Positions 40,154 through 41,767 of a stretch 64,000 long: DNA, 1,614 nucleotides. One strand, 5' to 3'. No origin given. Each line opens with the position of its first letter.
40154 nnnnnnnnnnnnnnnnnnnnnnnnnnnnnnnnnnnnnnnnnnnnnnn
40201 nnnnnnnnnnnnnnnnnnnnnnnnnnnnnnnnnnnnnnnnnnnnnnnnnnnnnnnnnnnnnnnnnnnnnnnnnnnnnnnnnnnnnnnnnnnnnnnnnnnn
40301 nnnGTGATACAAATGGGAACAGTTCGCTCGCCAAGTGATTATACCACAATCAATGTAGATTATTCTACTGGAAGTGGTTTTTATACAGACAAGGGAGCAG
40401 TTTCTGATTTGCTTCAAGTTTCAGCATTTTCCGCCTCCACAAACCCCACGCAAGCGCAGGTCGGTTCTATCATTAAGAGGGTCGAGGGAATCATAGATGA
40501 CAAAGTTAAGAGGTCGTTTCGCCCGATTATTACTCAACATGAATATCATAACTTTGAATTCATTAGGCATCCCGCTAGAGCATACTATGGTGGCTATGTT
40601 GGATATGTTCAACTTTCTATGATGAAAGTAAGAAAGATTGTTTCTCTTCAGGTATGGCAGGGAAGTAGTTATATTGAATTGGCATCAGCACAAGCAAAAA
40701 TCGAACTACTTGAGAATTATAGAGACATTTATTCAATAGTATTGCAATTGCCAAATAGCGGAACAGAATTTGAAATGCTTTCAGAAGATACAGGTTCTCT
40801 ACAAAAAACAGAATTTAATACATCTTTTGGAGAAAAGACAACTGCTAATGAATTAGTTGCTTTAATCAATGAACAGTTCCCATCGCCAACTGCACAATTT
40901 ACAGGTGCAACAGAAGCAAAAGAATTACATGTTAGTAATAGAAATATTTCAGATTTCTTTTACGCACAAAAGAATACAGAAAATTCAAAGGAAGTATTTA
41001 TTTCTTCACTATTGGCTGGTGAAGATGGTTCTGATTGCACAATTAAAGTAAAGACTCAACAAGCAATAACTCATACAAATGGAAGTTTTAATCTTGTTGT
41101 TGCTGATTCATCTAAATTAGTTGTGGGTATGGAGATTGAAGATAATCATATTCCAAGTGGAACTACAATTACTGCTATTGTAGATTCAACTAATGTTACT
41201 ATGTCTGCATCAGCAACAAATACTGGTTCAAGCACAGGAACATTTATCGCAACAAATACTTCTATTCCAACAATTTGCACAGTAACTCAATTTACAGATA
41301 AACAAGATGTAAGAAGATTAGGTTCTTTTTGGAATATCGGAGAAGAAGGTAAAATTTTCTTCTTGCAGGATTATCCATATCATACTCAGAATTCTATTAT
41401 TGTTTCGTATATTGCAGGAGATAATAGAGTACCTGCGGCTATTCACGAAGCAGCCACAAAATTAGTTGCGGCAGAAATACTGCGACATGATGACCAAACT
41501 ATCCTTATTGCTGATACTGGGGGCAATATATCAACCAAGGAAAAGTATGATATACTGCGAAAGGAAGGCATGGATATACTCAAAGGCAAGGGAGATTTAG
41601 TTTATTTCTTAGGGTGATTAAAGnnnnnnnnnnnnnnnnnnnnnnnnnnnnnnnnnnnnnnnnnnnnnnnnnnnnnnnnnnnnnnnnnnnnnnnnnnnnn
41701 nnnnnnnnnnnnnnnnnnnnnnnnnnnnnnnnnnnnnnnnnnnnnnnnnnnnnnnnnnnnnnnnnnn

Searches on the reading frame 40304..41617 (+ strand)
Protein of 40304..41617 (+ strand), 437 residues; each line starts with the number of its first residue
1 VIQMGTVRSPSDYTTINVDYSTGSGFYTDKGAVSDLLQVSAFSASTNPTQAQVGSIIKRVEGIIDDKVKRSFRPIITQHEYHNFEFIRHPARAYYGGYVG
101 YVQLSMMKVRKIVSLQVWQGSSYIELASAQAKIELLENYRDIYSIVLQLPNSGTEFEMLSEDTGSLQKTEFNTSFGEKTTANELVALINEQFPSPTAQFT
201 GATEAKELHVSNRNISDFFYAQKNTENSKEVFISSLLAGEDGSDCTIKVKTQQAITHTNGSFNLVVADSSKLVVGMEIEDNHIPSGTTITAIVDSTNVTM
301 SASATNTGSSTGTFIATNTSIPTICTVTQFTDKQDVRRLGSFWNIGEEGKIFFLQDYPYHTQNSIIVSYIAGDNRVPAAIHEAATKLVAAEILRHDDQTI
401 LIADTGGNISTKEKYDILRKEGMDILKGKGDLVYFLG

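Call 7: search_protein_families(library=phrogs, proteins=[window:40304-41617:+])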
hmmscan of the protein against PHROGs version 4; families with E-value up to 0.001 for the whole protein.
window:40304-41617:+ (437 aa): 1 family
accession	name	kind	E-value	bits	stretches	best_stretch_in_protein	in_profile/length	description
phrog_17057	-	unknown function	1e-12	49.2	2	27-128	12-115/225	-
